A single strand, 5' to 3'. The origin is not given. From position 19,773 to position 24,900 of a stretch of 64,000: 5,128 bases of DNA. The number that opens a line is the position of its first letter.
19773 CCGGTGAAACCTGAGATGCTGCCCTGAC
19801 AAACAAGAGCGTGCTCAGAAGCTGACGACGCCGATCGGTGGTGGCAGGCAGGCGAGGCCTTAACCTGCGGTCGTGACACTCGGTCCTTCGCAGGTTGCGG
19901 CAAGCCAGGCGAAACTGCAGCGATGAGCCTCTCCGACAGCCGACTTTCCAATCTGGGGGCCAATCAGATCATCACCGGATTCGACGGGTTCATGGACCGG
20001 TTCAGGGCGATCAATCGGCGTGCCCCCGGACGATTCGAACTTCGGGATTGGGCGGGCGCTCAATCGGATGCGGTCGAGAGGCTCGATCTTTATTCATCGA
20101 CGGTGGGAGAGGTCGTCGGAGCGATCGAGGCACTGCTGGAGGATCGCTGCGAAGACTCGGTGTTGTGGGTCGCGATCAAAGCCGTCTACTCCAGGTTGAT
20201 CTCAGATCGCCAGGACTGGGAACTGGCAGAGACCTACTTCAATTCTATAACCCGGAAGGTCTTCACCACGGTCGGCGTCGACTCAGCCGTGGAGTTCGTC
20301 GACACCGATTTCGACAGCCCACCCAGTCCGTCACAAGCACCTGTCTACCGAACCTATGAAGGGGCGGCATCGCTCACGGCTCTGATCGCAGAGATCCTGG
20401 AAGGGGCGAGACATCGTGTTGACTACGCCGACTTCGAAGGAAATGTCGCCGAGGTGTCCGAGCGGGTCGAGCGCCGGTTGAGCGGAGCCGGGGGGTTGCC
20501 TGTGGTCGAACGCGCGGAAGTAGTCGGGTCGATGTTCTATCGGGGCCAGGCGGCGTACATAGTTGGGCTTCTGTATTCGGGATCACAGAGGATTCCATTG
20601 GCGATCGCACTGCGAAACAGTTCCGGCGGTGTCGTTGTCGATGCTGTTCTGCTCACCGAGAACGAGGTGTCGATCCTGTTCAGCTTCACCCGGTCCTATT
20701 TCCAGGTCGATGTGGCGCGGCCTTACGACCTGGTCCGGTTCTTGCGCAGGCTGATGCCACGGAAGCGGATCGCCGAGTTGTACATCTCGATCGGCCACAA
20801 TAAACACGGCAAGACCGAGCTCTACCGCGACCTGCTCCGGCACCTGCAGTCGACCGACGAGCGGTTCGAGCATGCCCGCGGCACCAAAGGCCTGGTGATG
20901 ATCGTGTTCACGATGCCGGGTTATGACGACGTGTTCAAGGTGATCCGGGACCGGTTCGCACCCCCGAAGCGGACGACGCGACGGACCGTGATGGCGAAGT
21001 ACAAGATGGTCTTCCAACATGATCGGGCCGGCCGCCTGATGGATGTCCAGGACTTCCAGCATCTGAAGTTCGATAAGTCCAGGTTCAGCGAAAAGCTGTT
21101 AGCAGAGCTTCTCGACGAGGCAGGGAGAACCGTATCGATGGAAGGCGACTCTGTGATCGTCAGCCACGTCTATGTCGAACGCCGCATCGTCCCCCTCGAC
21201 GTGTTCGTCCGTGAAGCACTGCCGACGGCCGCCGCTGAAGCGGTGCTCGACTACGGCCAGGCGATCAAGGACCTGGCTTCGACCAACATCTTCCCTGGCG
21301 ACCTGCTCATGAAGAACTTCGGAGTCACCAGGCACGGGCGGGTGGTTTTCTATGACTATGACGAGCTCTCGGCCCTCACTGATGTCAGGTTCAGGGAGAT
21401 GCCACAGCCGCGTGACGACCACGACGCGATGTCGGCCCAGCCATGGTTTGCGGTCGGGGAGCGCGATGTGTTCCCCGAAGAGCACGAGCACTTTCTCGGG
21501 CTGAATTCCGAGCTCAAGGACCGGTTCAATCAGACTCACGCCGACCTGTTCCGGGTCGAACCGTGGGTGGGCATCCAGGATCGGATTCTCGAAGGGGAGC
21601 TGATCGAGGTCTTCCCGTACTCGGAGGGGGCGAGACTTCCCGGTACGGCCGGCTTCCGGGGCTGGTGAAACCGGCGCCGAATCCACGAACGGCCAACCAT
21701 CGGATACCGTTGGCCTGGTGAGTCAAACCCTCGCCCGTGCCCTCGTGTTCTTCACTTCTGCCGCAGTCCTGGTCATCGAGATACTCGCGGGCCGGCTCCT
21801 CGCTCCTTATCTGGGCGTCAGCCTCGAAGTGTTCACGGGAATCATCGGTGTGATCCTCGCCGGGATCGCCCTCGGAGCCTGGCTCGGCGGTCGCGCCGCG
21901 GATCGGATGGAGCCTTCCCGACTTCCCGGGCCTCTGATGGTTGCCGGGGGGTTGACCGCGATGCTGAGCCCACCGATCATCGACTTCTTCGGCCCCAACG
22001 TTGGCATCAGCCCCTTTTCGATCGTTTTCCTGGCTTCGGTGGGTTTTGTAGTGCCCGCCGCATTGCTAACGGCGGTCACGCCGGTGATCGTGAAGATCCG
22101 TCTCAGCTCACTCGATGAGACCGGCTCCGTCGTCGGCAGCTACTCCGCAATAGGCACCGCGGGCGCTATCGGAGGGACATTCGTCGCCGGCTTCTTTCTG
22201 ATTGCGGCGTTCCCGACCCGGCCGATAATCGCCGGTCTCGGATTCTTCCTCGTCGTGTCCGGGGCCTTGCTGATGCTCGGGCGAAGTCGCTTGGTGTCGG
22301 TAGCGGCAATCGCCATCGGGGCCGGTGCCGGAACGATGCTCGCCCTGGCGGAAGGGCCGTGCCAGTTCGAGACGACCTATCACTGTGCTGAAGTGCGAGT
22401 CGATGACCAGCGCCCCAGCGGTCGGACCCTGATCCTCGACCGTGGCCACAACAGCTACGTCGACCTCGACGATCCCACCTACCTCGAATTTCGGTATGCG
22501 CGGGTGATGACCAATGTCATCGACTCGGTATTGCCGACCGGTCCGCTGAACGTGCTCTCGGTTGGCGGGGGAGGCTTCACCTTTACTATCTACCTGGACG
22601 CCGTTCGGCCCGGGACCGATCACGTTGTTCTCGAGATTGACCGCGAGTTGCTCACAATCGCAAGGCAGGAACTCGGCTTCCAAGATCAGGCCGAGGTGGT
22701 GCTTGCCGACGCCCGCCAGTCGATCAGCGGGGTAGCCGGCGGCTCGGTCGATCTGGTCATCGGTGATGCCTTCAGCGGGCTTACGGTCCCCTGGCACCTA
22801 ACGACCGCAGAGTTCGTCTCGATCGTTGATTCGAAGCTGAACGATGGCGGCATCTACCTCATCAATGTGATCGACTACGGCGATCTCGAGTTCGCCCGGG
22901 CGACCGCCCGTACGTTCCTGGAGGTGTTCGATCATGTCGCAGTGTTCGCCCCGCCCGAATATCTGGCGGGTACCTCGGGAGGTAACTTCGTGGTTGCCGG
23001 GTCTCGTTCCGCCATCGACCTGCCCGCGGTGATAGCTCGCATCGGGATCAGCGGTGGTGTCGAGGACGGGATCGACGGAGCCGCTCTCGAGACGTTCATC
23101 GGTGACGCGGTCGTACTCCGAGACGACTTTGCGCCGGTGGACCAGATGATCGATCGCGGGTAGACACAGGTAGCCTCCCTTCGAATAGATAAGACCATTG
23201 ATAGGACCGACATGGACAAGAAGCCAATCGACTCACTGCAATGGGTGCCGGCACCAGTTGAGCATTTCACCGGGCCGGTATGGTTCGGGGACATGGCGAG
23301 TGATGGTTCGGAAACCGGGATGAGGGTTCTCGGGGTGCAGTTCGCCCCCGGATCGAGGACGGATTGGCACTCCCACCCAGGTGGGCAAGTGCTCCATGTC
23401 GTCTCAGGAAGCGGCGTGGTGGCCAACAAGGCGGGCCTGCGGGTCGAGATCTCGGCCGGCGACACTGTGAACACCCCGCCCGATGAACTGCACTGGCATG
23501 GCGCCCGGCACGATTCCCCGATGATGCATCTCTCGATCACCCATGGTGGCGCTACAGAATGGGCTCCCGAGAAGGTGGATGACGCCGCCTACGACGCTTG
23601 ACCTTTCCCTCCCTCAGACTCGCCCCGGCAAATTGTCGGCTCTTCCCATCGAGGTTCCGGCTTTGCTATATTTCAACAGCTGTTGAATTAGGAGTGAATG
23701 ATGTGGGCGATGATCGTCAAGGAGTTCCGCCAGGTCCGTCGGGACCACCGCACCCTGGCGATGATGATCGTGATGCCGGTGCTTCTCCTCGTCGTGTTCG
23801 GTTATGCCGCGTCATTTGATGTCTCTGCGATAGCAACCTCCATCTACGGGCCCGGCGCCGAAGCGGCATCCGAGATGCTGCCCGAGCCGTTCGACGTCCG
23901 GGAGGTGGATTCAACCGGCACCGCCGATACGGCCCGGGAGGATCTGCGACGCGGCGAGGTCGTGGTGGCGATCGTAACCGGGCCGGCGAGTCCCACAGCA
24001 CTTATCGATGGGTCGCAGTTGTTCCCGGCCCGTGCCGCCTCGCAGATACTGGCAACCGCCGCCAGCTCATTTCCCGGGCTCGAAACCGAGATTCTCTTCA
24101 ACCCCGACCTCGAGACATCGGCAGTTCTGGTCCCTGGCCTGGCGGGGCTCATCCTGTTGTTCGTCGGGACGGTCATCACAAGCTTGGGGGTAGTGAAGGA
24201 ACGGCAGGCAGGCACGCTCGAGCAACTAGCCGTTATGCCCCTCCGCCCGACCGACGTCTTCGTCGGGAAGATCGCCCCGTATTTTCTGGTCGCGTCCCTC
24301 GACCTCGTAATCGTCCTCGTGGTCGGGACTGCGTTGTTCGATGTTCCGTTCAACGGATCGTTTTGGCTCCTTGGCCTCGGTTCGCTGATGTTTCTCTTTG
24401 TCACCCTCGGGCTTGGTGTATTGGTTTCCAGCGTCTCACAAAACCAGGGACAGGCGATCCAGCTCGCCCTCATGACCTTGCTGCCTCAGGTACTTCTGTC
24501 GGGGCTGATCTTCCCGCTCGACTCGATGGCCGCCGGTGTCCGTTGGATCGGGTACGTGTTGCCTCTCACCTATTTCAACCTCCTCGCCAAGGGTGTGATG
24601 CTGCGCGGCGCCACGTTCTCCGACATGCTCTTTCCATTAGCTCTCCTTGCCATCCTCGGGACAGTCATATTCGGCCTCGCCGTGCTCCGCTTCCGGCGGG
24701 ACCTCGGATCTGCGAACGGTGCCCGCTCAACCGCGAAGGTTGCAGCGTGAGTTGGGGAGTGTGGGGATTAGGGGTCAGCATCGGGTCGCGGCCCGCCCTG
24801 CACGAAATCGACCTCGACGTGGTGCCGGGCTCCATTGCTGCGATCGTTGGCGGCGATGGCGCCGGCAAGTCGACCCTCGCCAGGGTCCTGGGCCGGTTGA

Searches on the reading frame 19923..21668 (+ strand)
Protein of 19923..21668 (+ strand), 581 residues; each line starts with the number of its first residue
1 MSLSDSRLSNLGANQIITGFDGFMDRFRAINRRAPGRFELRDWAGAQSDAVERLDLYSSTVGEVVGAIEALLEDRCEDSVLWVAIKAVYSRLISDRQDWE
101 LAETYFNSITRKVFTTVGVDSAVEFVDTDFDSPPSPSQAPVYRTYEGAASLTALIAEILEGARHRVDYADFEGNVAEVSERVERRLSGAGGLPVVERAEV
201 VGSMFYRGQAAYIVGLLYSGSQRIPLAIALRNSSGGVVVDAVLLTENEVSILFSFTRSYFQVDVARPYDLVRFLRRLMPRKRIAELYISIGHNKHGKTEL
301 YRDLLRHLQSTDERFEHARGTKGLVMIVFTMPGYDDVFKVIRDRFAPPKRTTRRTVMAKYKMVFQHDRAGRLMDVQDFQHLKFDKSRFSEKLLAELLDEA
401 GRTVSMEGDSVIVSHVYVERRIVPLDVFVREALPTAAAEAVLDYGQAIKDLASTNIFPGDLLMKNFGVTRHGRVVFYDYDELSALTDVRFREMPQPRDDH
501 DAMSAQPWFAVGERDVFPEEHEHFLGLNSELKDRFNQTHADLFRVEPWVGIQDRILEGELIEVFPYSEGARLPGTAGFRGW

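Call 43: search_protein_families(library=pfam, max_evalue=0.00001, proteins=[window:19923-21668:+])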
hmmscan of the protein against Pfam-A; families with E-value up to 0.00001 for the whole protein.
window:19923-21668:+ (581 aa): 2 families
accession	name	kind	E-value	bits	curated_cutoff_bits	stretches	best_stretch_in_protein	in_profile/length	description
PF06315.17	AceK_kinase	-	4e-107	358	29.3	1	313-567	1-255/256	Isocitrate dehydrogenase kinase/phosphatase (AceK) kinase domain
PF20423.3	AceK_regulatory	-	2.5e-93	313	25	1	13-311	1-301/302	Isocitrate dehydrogenase kinase/phosphatase (AceK), regulatory domain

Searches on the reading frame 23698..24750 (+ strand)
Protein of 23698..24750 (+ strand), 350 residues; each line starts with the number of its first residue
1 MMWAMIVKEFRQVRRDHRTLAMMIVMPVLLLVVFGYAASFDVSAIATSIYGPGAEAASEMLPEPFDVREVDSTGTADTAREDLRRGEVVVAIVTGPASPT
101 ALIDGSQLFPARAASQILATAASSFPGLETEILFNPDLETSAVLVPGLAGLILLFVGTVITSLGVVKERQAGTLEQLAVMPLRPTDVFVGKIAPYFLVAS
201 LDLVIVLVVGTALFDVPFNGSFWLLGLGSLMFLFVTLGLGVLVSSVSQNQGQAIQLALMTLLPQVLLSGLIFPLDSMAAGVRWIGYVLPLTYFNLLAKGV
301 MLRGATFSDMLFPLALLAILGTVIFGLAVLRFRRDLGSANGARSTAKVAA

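Call 43: search_protein_families(library=pfam, max_evalue=0.00001, proteins=[window:23698-24750:+])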
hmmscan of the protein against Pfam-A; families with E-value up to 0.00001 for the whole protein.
window:23698-24750:+ (350 aa): 3 families
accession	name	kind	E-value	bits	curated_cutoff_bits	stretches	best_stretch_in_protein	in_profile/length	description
PF12698.13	ABC2_membrane_3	-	1e-35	123.9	31.6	1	18-330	2-347/347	ABC-2 family transporter protein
PF01061.29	ABC2_membrane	-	1.1e-27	97.4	26.9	1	139-294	45-203/211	ABC-2 type transporter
PF12679.13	ABC2_membrane_2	-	2.8e-14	53.5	27.2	1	3-334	1-280/283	ABC-2 family transporter protein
